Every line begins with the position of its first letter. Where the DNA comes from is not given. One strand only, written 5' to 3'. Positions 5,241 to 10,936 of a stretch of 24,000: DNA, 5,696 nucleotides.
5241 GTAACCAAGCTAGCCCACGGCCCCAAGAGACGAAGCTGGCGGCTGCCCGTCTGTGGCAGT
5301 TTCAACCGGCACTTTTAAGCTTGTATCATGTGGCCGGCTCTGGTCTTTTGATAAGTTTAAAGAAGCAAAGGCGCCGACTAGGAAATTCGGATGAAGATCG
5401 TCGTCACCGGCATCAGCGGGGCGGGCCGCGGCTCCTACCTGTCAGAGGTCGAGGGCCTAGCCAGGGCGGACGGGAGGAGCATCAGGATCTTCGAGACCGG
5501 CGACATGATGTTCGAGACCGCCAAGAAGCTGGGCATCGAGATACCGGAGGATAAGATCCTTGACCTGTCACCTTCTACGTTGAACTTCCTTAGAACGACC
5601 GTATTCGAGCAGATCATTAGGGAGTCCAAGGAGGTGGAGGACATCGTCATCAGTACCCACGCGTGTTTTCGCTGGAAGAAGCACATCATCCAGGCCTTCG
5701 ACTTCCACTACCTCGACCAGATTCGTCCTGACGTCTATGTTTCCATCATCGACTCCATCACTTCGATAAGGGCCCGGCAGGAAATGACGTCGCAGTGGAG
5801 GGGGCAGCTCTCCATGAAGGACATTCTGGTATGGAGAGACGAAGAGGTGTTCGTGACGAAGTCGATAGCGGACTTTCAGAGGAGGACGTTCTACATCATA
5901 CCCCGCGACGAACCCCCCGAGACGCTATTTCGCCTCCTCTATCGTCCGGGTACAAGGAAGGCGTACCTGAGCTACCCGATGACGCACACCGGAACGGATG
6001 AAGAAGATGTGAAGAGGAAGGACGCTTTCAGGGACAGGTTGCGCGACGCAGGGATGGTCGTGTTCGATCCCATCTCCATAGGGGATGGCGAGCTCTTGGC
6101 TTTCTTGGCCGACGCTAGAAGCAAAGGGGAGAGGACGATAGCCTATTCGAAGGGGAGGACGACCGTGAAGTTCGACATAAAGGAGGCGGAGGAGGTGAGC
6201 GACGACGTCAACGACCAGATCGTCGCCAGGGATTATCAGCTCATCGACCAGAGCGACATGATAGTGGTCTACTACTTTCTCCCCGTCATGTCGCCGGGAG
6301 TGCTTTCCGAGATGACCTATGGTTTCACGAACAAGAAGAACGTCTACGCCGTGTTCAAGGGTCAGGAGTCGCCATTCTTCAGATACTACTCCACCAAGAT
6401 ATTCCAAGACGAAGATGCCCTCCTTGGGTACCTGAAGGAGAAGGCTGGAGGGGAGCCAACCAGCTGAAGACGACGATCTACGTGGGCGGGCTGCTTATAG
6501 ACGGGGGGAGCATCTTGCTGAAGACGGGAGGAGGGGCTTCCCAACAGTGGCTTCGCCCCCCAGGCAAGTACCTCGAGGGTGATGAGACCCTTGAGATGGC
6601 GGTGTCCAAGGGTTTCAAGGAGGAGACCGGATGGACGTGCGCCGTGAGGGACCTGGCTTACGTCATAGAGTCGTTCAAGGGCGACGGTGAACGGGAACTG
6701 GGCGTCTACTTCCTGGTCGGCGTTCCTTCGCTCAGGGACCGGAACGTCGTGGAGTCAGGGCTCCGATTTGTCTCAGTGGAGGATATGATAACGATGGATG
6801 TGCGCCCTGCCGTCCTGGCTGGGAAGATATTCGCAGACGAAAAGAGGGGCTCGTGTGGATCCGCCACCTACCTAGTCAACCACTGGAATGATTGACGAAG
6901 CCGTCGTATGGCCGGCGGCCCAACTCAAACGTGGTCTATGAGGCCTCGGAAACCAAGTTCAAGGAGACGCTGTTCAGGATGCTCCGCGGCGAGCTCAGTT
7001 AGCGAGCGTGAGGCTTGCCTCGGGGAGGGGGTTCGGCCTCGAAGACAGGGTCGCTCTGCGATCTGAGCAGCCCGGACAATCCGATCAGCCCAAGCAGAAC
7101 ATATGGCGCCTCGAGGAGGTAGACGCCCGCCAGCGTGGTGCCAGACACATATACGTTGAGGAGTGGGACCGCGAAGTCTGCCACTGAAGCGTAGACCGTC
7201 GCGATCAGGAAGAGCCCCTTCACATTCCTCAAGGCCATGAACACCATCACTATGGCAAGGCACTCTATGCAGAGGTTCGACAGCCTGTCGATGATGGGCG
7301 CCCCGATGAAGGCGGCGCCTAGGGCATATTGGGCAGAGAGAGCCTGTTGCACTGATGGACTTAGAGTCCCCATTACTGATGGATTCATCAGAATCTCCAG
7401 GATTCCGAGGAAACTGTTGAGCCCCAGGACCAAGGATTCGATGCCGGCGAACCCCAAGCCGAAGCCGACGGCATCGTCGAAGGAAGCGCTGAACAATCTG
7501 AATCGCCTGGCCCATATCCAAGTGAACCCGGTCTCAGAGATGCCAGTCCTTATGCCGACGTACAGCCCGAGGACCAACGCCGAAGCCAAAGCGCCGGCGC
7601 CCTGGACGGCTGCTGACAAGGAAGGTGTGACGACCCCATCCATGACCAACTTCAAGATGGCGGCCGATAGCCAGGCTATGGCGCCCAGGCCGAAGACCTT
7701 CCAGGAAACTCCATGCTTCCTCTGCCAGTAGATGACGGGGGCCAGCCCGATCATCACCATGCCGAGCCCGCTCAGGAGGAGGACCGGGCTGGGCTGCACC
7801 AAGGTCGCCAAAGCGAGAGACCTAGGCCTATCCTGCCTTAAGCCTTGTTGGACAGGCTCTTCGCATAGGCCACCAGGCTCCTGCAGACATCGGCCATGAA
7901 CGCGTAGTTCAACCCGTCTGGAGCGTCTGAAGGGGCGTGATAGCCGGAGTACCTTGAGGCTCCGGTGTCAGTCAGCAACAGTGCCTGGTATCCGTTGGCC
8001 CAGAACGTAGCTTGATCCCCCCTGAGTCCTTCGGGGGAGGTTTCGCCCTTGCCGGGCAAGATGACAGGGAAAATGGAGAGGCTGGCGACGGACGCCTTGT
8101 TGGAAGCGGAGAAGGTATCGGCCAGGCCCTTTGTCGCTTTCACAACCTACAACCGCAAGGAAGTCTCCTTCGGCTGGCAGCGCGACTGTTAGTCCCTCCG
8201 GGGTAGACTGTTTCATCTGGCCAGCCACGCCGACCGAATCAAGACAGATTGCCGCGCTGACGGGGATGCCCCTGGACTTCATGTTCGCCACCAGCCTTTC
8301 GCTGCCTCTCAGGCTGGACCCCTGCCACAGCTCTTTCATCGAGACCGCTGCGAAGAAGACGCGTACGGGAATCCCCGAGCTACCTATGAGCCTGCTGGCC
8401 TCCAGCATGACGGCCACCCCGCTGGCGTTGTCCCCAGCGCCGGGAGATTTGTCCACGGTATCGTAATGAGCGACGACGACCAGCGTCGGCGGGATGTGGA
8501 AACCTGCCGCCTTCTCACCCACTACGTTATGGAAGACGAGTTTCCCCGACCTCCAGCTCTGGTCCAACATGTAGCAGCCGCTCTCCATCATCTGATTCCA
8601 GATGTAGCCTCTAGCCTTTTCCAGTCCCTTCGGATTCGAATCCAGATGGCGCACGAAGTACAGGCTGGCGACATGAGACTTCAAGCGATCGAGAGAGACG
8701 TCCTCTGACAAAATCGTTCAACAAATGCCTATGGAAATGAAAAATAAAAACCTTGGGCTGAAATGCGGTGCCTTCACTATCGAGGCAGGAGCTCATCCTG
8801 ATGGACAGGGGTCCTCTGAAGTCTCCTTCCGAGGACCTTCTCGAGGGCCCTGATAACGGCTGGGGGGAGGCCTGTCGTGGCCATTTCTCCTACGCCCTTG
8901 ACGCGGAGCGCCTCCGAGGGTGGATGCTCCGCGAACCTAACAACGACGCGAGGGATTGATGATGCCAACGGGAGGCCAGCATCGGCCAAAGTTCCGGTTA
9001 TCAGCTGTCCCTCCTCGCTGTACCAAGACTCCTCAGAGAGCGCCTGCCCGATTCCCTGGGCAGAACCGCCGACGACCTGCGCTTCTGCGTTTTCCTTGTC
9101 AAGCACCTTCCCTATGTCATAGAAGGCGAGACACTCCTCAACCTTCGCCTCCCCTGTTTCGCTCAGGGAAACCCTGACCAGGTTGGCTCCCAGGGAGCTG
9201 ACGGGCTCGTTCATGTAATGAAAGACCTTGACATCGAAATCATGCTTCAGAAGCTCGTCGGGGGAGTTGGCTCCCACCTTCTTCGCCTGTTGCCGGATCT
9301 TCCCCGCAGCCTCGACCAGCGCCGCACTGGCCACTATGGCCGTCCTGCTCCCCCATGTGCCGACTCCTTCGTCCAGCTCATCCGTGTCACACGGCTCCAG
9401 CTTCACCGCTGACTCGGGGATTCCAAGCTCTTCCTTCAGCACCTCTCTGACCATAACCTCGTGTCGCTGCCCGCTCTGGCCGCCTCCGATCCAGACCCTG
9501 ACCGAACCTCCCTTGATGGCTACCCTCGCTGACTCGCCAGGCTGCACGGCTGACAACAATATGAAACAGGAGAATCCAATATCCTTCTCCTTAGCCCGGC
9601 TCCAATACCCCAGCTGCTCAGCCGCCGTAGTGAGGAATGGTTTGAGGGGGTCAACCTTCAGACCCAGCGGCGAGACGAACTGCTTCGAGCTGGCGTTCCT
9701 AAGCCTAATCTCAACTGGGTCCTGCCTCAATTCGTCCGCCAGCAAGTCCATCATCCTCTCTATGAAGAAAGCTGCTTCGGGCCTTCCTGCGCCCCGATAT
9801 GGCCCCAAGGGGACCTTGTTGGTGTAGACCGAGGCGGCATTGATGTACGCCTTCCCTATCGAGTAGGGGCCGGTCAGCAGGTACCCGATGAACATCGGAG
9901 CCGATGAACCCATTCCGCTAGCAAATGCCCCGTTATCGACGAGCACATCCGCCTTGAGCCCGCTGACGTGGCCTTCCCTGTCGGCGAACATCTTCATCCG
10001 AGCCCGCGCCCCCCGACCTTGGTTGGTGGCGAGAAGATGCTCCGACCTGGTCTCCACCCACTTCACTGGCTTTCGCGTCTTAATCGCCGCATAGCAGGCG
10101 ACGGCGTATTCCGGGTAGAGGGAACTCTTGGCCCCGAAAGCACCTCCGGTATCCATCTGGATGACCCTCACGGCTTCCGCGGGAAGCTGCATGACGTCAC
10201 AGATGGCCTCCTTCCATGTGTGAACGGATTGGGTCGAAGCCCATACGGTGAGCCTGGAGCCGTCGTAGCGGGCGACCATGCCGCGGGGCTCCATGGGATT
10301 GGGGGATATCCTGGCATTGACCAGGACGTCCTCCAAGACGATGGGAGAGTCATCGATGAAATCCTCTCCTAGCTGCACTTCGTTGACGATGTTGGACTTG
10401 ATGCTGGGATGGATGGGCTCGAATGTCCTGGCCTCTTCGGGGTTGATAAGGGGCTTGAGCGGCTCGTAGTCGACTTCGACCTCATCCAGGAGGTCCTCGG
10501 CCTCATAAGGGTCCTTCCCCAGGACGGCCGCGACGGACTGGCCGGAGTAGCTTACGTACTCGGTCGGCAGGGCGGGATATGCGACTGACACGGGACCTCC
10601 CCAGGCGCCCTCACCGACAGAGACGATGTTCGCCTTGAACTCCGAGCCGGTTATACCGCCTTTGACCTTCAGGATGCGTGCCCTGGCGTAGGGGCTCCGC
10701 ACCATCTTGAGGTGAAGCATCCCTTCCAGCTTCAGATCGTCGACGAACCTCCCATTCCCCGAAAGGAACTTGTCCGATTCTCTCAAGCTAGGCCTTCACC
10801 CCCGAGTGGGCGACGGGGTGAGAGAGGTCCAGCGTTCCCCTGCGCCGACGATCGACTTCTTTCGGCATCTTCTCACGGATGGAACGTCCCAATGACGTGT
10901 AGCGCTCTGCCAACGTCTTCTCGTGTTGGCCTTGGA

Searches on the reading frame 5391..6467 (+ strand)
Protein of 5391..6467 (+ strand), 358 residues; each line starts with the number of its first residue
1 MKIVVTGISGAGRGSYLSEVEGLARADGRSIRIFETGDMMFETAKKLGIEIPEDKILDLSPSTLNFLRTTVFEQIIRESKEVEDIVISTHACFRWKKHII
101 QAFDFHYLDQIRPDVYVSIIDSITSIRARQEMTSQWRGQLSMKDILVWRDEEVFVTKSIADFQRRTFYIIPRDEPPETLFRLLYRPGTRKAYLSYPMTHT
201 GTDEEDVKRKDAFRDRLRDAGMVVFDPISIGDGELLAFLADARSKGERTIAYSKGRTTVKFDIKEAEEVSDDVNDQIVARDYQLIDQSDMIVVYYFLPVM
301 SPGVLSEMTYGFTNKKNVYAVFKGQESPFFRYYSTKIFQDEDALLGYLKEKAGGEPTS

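Call 25: search_protein_families(library=pfam, proteins=[window:5391-6467:+], max_evalue=0.001)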
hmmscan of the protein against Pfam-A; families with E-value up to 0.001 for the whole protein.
window:5391-6467:+ (358 aa): 2 families
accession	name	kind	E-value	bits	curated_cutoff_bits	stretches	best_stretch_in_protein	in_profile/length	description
PF13207.12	AAA_17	-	7.7e-13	49.3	27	1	6-132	1-121/136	AAA domain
PF05014.21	Nuc_deoxyrib_tr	-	1.3e-05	25.7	28.8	1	205-323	12-98/117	Nucleoside 2-deoxyribosyltransferase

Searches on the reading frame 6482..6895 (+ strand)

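Call 25: search_protein_families(library=pfam, proteins=[window:6482-6895:+], max_evalue=0.001)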
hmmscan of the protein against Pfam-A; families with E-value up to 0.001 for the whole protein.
window:6482-6895:+ (137 aa): 1 family
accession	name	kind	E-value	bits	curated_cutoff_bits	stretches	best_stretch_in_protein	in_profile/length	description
PF00293.34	NUDIX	-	0.00019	21.9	21.1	1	12-102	18-118/134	NUDIX domain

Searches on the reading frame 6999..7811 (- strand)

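Call 25: search_protein_families(library=pfam, proteins=[window:6999-7811:-], max_evalue=0.001)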
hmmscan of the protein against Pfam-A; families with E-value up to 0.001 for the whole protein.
window:6999-7811:- (270 aa): 1 family
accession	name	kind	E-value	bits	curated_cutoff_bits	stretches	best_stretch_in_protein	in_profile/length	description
PF10086.14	YhfC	-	2e-19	70.4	24.2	1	18-217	2-206/222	YhfC intramembrane metalloprotease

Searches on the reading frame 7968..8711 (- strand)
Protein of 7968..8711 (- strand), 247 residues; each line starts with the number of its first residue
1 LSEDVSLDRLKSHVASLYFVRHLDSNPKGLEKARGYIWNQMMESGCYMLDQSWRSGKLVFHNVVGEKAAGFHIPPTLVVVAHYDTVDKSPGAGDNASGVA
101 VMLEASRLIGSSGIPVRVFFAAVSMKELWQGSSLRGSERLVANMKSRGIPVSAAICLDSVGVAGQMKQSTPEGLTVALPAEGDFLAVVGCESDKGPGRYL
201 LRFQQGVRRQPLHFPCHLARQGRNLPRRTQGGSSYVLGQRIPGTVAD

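Call 25: search_protein_families(library=pfam, proteins=[window:7968-8711:-], max_evalue=0.001)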
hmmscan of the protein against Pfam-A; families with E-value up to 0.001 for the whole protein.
window:7968-8711:- (247 aa): 1 family
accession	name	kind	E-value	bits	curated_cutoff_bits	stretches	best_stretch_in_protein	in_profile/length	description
PF04389.22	Peptidase_M28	-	1.2e-16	61.4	21.3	1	62-168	1-103/193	Peptidase family M28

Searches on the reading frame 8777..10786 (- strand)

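Call 25: search_protein_families(library=pfam, proteins=[window:8777-10786:-], max_evalue=0.001)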
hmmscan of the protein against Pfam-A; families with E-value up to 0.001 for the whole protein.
window:8777-10786:- (669 aa): 3 families
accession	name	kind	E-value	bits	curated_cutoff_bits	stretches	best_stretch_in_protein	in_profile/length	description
PF02738.23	MoCoBD_1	-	3.4e-69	233.1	27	1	125-365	1-244/244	Molybdopterin cofactor-binding domain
PF20256.3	MoCoBD_2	-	3.6e-39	135.4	27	1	401-612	25-283/283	Molybdopterin cofactor-binding domain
PF01315.27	Ald_Xan_dh_C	-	8.5e-13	49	31.3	1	9-111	1-110/110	Aldehyde oxidase and xanthine dehydrogenase, a/b hammerhead domain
